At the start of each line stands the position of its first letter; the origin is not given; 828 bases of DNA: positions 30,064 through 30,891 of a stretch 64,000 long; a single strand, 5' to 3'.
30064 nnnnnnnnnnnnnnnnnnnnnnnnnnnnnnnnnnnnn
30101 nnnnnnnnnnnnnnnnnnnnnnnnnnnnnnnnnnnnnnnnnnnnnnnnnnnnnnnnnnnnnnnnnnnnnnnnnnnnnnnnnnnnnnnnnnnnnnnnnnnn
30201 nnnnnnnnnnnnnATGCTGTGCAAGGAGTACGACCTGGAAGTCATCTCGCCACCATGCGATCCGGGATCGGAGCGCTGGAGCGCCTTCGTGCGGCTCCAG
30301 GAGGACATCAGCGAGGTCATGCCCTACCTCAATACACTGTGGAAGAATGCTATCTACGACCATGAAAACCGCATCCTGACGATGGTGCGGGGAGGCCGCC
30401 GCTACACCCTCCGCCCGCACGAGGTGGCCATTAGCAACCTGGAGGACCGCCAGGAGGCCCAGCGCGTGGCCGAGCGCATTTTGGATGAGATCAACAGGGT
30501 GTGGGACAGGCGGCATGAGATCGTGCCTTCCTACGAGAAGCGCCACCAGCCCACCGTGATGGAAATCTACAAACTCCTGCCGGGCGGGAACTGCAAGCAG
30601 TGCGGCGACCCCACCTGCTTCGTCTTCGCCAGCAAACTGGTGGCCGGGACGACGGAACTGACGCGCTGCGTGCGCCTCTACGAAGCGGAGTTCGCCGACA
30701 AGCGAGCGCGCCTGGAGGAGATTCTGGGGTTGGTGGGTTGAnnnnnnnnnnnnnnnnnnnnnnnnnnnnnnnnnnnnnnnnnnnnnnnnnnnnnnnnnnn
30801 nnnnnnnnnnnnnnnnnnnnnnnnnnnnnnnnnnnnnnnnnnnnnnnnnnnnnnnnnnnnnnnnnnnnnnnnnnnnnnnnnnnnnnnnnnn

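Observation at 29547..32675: ArsR(CVC)-controlled operon: CFeSP-type Fe-S protein plus a triple glutaredoxin-like/CcdA thiol-disulfide transporter fusion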

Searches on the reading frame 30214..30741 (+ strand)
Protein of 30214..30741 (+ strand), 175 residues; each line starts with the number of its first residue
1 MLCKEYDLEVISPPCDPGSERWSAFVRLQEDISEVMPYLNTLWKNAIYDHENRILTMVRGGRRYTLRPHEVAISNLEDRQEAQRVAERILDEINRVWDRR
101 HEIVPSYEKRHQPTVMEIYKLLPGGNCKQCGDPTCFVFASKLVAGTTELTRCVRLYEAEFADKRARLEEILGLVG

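Call 3: search_protein_families(library=pfam, proteins=[window:30214-30741:+], max_evalue=0.1)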
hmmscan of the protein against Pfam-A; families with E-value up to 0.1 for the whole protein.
window:30214-30741:+ (175 aa): 1 family
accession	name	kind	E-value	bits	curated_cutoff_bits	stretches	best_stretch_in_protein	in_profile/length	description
PF04060.18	FeS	-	2.9e-11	43.3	23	1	122-153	1-32/33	Putative Fe-S cluster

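Call 4: search_protein_families(library=ncbifam, proteins=[window:30214-30741:+], max_evalue=0.1)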
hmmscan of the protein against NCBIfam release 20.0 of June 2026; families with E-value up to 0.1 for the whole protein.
window:30214-30741:+ (175 aa): 11 families
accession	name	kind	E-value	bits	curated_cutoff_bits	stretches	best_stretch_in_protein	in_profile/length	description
NF003195.0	PRK04165.1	equivalog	2.5e-14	53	306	1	113-169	3-55/450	acetyl-CoA decarbonylase/synthase complex subunit gamma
TIGR01944.1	rnfB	subfamily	1.4e-05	24.8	68.7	1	109-153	31-74/190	RnfABCDGE type electron transport complex subunit B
NF005506.0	PRK07118.1-5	equivalog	5.5e-05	22.7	388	1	111-150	35-74/279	Fe-S cluster domain-containing protein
NF005504.0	PRK07118.1-3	equivalog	0.00011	21.6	437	1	109-145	31-67/293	Fe-S cluster domain-containing protein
NF003475.0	PRK05113.1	equivalog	0.00012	22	203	1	110-154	32-75/190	electron transport complex subunit RsxB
NF005505.0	PRK07118.1-4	equivalog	0.0004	19.9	378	1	111-152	36-77/265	Fe-S cluster domain-containing protein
NF041836.1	rnfB_Methano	equivalog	0.00067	19.2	445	1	111-152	36-77/265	Rnf electron transport complex subunit RnfB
NF006446.0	PRK08764.1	equivalog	0.0023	17.8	220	1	113-153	7-47/139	Rnf electron transport complex subunit RnfB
NF011065.0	PRK14494.1-4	equivalog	0.003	17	287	1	57-155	99-196/244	putative molybdopterin-guanine dinucleotide biosynthesis protein MobB/FeS domain-containing protein protein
NF005415.0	PRK06991.1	equivalog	0.012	15.2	281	1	117-152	10-45/284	electron transport complex subunit RsxB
TIGR00269.1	TIGR00269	hypoth_equivalog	0.041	14.2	62.75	1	74-135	34-91/104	TIGR00269 family protein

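Call 7: find_encoding_contigs(protein=window:30214-30741:+, flank=10000, max_places=10)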
Protein window:30214-30741:+ (175 aa): 3 contigs read that carry it; 2 places shown.
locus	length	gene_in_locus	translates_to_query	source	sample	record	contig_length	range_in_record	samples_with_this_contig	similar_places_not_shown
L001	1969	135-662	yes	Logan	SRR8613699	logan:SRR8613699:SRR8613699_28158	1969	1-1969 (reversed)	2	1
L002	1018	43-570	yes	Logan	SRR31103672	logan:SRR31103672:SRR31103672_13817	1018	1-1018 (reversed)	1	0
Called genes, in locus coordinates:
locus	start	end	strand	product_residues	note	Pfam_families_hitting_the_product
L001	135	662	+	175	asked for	PF04060:FeS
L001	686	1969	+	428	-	?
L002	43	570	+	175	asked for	PF04060:FeS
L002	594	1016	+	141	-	?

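Call 24: find_homologous_proteins(query=window:30214-30741:+, max_evalue=0.001)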
Query window:30214-30741:+ (175 aa): 268 proteins with E <= 0.001 among 410 candidates; the best 120 are listed.
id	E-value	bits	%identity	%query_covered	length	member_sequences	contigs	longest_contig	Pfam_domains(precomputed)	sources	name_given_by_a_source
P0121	5.5e-104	363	91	98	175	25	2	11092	PF04060.19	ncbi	-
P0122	6.3e-91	321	78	99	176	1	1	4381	PF04060.19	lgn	-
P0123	3.0e-90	319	76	99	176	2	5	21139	PF04060.19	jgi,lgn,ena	jgi:ArsR family metal-binding transcriptional regulator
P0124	2.2e-85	303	73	99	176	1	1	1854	PF04060.19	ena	-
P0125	1.2e-83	297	69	99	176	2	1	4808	PF04060.19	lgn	-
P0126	1.9e-78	280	68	100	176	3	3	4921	PF04060.19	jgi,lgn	-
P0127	1.9e-75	271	65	98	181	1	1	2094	PF04060.19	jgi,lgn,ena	-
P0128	5.7e-74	266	64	98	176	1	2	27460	PF04060.19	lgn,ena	-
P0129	1.2e-73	265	65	98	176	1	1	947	PF04060.19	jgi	-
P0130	1.4e-73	264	65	99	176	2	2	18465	PF04060.19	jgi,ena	jgi:ArsR family metal-binding transcriptional regulator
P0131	1.0e-72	262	65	98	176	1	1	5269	PF04060.19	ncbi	-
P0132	2.8e-72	260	64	99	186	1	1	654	PF04060.19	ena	-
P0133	2.9e-72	260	63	100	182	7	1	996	PF04060.19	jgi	jgi:ArsR family metal-binding transcriptional regulator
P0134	5.0e-71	256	65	100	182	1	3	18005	PF04060.19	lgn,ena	-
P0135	1.8e-69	251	63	98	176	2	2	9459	PF04060.19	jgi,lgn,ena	-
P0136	8.2e-66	239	61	96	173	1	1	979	PF04060.19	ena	-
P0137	6.9e-63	230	58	98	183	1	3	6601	PF04060.19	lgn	-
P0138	2.3e-62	228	57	100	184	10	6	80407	PF04060.19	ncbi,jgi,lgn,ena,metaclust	jgi:ArsR family metal-binding transcriptional regulator|metaclust:\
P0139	5.3e-62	227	57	98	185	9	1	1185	PF04060.19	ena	-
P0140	2.0e-61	225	56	97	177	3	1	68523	PF04060.19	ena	-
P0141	5.5e-61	223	56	99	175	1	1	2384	PF04060.19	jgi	-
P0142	6.1e-61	223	56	99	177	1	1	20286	PF04060.19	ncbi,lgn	ncbi:MAG: (Fe-S)-binding protein [Anaerolineae bacterium]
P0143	3.4e-60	221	56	99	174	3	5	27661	PF04060.19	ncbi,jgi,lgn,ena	jgi:ArsR family metal-binding transcriptional regulator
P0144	4.6e-60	220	58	95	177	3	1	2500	PF04060.19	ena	-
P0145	8.7e-60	220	56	99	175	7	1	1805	PF04060.19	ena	-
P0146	2.9e-59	218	55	99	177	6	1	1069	PF04060.19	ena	-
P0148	3.4e-59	218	57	98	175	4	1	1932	PF04060.19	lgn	-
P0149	1.1e-58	216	54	98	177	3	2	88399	PF04060.19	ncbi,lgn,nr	ncbi:MAG: Fe-S cluster protein [Chloroflexi bacterium]|nr:Fe-S cluster protein [Chloroflexota bacter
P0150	2.4e-58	215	53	98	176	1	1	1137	PF04060.19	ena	-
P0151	3.9e-58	214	55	93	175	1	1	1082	PF04060.19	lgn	-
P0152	4.7e-58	214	55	98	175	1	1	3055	PF04060.19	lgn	-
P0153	4.8e-58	214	54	98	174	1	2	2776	PF04060.19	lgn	-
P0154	4.9e-58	214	54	99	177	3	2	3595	PF04060.19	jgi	-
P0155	8.8e-58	213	53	100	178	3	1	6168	PF04060.19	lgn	-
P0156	1.8e-57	212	54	98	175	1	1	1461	PF04060.19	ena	-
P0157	2.1e-57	212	54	100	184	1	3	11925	PF04060.19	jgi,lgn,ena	jgi:ArsR family metal-binding transcriptional regulator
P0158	2.9e-57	211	56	98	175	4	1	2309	PF04060.19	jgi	-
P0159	3.0e-57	211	54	95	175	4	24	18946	PF04060.19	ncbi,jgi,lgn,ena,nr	ncbi:MAG: Fe-S cluster protein [Thermoplasmata archaeon]|nr:MAG: Fe-S cluster protein [Chloroflexota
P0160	1.8e-56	209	53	95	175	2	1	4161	PF04060.19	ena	-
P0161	4.4e-56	207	51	100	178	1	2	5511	PF04060.19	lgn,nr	nr:Fe-S cluster protein [Chloroflexota bacterium]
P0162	6.1e-56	207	53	99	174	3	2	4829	PF04060.19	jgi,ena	-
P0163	6.4e-56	207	55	99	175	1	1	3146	PF04060.19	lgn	-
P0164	1.5e-55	206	53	98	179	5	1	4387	PF04060.19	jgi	jgi:ArsR family metal-binding transcriptional regulator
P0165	1.8e-55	206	52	100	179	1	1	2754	PF04060.19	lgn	-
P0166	2.0e-55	205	52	98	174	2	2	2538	PF04060.19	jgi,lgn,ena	jgi:ArsR family metal-binding transcriptional regulator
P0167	2.4e-55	205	53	94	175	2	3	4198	PF04060.19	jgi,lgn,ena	jgi:ArsR family metal-binding transcriptional regulator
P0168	3.2e-55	205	52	98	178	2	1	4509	PF04060.19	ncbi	-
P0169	3.5e-55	205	50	100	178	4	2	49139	PF04060.19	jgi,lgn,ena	-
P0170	4.6e-55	204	51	98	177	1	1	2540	PF04060.19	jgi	jgi:ArsR family metal-binding transcriptional regulator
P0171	6.4e-55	204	52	100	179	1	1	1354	PF04060.19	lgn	-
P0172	6.7e-55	204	53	100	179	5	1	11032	PF04060.19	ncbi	-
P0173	7.1e-55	204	52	96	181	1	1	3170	PF04060.19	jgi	-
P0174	8.2e-55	203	51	100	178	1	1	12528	PF04060.19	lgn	-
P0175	2.6e-54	202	53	100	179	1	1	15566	PF04060.19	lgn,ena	-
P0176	3.1e-54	201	51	98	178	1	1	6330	PF04060.19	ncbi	-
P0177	9.9e-54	200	51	100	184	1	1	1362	PF04060.19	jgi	jgi:ArsR family metal-binding transcriptional regulator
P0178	1.7e-53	199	52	100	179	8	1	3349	PF04060.19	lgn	-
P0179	2.7e-53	198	52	100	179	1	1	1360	PF04060.19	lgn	-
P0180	3.1e-53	198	53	94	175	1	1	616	PF04060.19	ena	-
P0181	1.0e-52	196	52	98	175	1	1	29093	PF04060.19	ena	-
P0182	1.3e-52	196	50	99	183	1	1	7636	PF04060.19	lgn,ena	-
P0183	1.7e-52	196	50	98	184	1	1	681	PF04060.19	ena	-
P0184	3.0e-52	195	51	98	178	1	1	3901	PF04060.19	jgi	-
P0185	4.0e-52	195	52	100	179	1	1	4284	PF04060.19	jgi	jgi:ArsR family metal-binding transcriptional regulator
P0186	5.7e-52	194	53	98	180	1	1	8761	PF04060.19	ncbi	ncbi:MAG: (Fe-S)-binding protein [Anaerolineales bacterium]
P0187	7.1e-52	194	48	100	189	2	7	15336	PF04060.19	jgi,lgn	jgi:ArsR family metal-binding transcriptional regulator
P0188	1.1e-51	193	51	98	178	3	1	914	PF04060.19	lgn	-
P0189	2.8e-51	192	51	98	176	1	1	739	PF04060.19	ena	-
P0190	2.8e-51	192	50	95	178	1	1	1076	PF04060.19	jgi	jgi:ArsR family metal-binding transcriptional regulator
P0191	3.1e-51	192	51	98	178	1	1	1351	PF04060.19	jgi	jgi:ArsR family metal-binding transcriptional regulator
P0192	3.9e-51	191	51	98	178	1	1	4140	PF04060.19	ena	-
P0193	4.3e-51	191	51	98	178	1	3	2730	PF04060.19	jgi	jgi:ArsR family metal-binding transcriptional regulator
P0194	5.9e-51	191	51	98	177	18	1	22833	PF04060.19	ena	-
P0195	6.3e-51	191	49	98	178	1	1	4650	PF04060.19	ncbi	-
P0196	8.2e-51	190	51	98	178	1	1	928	PF04060.19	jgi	jgi:ArsR family metal-binding transcriptional regulator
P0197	1.4e-50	190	51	98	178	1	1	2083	PF04060.19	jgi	-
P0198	1.5e-50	189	50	99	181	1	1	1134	PF04060.19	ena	-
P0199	3.0e-50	188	50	98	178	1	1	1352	PF04060.19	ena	-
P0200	4.1e-50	188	50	98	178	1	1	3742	PF04060.19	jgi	jgi:ArsR family metal-binding transcriptional regulator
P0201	6.3e-50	187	53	98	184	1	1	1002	PF04060.19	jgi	jgi:ArsR family metal-binding transcriptional regulator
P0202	9.6e-50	187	49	98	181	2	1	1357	PF04060.19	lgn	-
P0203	1.2e-49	187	50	98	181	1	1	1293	PF04060.19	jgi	-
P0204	1.2e-49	187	50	98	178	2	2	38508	PF04060.19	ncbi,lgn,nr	ncbi:MAG: Fe-S cluster protein [Chloroflexi bacterium]|nr:Fe-S cluster protein [Chloroflexota bacter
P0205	1.5e-49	186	48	98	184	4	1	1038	PF04060.19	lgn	-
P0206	1.8e-49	186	49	98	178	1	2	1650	PF04060.19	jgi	jgi:ArsR family metal-binding transcriptional regulator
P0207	1.9e-49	186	49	99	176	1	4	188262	PF04060.19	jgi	-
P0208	2.5e-49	185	50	95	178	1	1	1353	PF04060.19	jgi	-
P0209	3.5e-49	185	48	98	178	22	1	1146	PF04060.19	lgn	-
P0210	4.2e-49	185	50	98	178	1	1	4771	PF04060.19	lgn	-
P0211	4.3e-49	185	50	98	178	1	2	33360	PF04060.19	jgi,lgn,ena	-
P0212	4.3e-49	185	50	98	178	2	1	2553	PF04060.19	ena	-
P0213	4.5e-49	185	50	98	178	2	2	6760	PF04060.19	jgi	jgi:ArsR family metal-binding transcriptional regulator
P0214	4.8e-49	185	49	98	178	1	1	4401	PF04060.19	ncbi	-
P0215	5.4e-49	184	49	99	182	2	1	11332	PF04060.19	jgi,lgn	-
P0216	5.7e-49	184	49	98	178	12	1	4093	PF04060.19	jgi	jgi:ArsR family metal-binding transcriptional regulator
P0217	5.9e-49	184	50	98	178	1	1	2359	PF04060.19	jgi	jgi:ArsR family metal-binding transcriptional regulator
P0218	6.0e-49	184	51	98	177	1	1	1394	PF04060.19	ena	-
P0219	6.5e-49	184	49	98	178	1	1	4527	PF04060.19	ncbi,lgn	-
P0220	7.8e-49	184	50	98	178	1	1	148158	PF04060.19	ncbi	ncbi:MAG: (Fe-S)-binding protein [Chloroflexota bacterium]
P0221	8.0e-49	184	50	98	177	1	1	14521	PF04060.19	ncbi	-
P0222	8.8e-49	184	50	98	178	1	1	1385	PF04060.19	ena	-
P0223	8.8e-49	184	47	98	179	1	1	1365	PF04060.19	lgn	-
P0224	1.2e-48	183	50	98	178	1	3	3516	PF04060.19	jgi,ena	-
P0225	1.4e-48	183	46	98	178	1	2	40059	PF04060.19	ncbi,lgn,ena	-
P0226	1.5e-48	183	51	98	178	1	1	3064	PF04060.19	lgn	-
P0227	1.8e-48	183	50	98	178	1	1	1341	PF04060.19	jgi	-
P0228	1.8e-48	183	49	98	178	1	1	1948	PF04060.19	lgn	-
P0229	2.1e-48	182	49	98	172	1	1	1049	PF04060.19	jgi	jgi:ArsR family metal-binding transcriptional regulator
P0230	2.3e-48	182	50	98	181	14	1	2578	PF04060.19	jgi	jgi:ArsR family metal-binding transcriptional regulator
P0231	2.3e-48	182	48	98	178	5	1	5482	PF04060.19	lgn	-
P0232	2.3e-48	182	50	98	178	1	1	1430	PF04060.19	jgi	-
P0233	2.4e-48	182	49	98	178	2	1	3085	PF04060.19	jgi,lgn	-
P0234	2.4e-48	182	47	98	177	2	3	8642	PF04060.19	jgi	-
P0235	2.7e-48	182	51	98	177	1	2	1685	PF04060.19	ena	-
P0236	2.7e-48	182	48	97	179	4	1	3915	PF04060.19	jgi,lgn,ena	-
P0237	2.8e-48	182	50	98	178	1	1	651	PF04060.19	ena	-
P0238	3.3e-48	182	49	98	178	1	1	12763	PF04060.19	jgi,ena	-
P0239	3.4e-48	182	49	98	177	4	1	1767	PF04060.19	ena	-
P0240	4.6e-48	181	50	98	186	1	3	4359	PF04060.19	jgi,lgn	-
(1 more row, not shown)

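Call 35: predict_structure(alignment_id=A2)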
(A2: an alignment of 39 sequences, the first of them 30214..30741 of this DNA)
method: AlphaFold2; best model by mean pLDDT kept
length: 175 residues; sequences in the alignment: 39
mean_pLDDT: 91.8   pTM: 0.79
mean pLDDT of the five models: 91.8, 91.7, 90.7, 90.4, 89.2
residues with pLDDT >= 90: 138; 70-90: 35; 50-70: 1; < 50: 1
segments of 3 or more residues with pLDDT < 50: none
pLDDT, mean of each block of 10 residues (from residue 1): 92 79 95 96 91 93 95 94 96 97 93 91 88 94 91 94 93 70
secondary structure, 60 per line:
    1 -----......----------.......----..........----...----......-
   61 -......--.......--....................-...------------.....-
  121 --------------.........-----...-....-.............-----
elements in order: E6-11 E22-28 H33-42 E47-49 E54-59 E62-67 E70-76 H79-98 H115-119 H135-143 H153-156 H158-170

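Call 38: fold_search(model_id=the predicted structure, library=pdb)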
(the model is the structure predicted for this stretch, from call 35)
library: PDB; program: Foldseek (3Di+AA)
matches with E <= 10: 418; with E <= 0.001: 0
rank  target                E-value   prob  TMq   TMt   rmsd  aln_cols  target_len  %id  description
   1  4djd_C                1.1e-02  1.00  0.26  0.11   2.5        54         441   39  Crystal structure of folate-free corrinoid iron-sulfur protein (CFeSP) in complex with its methyltransferase (MeTr) (released 2012-03-14)
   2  2ycl_A                1.3e-02  1.00  0.29  0.12   1.4        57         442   40  complete structure of the corrinoid,iron-sulfur protein including the N-terminal domain with a 4Fe-4S cluster (released 2011-06-08)
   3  4c1n_G                1.9e-02  1.00  0.29  0.12   1.3        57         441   40  Corrinoid protein reactivation complex with activator (released 2014-08-13)
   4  9fzy_F                1.2e-01  1.00  0.26  0.11   2.4        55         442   36  Structure of carbon monoxide dehydrogenase/acetyl-CoA synthase (CODH/ACS) in complex with corrinoid iron-sulfur protei (released 2025-02-05)
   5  1mp9_A                1.8e-01  0.98  0.39  0.35   9.8        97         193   13  TBP from a mesothermophilic archaeon, Sulfolobus acidocaldarius (released 2003-11-04)
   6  1mp9_B                2.5e-01  0.98  0.39  0.36   4.1        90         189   13  TBP from a mesothermophilic archaeon, Sulfolobus acidocaldarius (released 2003-11-04)
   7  1ais_A                3.3e-01  0.94  0.35  0.34   2.7        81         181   12  TATA-BINDING PROTEIN/TRANSCRIPTION FACTOR (II)B/TATA-BOX COMPLEX FROM PYROCOCCUS WOESEI (released 1997-07-07)
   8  3dpt_A                3.7e-01  0.66  0.31  0.20   5.6        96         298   14  COR domain of Rab family protein (Roco) (released 2008-08-12)
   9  4b0a                  3.9e-01  0.93  0.36  0.27   2.8        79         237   13  The high-resolution structure of yTBP-yTAF1 identifies conserved and competing interaction surfaces in transcriptional a (released 2013-07-03)
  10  4ejy_B                3.9e-01  0.16  0.29  0.20  12.7       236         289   11  Structure of MBOgg1 in complex with high affinity DNA ligand (released 2013-03-20)
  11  3k8i                  4.1e-01  0.60  0.26  0.20   4.7        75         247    9  Structure of crystal form IV of TP0453 (released 2010-10-27)
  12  2ifs_MODEL_1_A        5.2e-01  0.09  0.15  0.15  12.2       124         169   11  Structure of the N-WASP EVH1 domain in complex with an extended WIP peptide (released 2007-01-16)
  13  4rod_B                5.5e-01  0.92  0.36  0.36   2.3        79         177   13  Human TFIIB-related factor 2 (Brf2) and TBP bound to TRNAU1 promoter (released 2015-12-30)
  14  2hng                  6.2e-01  0.14  0.20  0.26  10.3       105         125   11  The Crystal Structure of Protein of Unknown Function SP1558 from Streptococcus pneumoniae (released 2006-08-15)
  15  4ejy_A                6.2e-01  0.13  0.29  0.20  12.3       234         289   12  Structure of MBOgg1 in complex with high affinity DNA ligand (released 2013-03-20)
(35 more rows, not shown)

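Call 49: find_encoding_contigs(protein=P0220, flank=7000, max_places=1)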
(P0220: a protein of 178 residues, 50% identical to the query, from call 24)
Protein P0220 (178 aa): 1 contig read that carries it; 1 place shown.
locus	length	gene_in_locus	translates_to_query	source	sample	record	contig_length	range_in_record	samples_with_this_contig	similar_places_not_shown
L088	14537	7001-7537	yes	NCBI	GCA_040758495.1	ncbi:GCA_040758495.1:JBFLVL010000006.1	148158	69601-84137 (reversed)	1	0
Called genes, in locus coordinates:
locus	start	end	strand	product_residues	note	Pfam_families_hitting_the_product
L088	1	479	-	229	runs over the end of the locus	PF02397:Bac_transf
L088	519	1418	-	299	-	-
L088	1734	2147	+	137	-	PF01022:HTH_5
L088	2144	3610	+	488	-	PF03773:ArsP_1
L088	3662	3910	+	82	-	PF13192:Thioredoxin_3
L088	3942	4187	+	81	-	PF13192:Thioredoxin_3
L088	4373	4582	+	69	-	-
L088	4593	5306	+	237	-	PF02585:PIG-L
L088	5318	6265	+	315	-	PF00005:ABC_tran, PF13304:AAA_21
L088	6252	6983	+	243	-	PF01061:ABC2_membrane, PF12698:ABC2_membrane_3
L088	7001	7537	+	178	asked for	PF04060:FeS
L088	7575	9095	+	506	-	PF02660:G3P_acyltransf, PF02645:DegV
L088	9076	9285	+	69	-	-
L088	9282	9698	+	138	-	PF01451:LMWPc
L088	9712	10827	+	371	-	PF01758:SBF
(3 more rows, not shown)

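Call 50: find_encoding_contigs(protein=P0207, flank=7000, max_places=1)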
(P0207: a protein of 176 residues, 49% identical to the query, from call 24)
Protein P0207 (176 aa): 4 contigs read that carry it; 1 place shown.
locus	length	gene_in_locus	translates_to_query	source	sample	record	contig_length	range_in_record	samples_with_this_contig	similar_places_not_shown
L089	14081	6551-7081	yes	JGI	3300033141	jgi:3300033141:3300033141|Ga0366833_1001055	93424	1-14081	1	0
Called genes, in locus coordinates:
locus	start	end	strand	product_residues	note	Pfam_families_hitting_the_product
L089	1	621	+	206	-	?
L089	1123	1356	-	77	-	PF00364:Biotin_lipoyl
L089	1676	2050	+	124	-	PF12840:HTH_20, PF01022:HTH_5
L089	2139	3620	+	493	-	PF03773:ArsP_1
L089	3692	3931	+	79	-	PF13192:Thioredoxin_3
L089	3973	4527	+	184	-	PF01022:HTH_5, PF12840:HTH_20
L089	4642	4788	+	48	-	-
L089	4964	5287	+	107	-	PF13237:Fer4_10 (faint), PF12838:Fer4_7 (weak), PF13187:Fer4_9 (weak)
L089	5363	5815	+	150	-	PF01597:GCV_H, PF00364:Biotin_lipoyl (weak)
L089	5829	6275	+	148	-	PF02566:OsmC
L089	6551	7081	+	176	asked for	PF04060:FeS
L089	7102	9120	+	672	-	PF13098:Thioredoxin_2 (faint), PF00462:Glutaredoxin (faint), PF05768:Glrx-like (faint)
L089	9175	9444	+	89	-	-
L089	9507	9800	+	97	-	PF04208:MtrA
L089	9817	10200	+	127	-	PF04208:MtrA (weak)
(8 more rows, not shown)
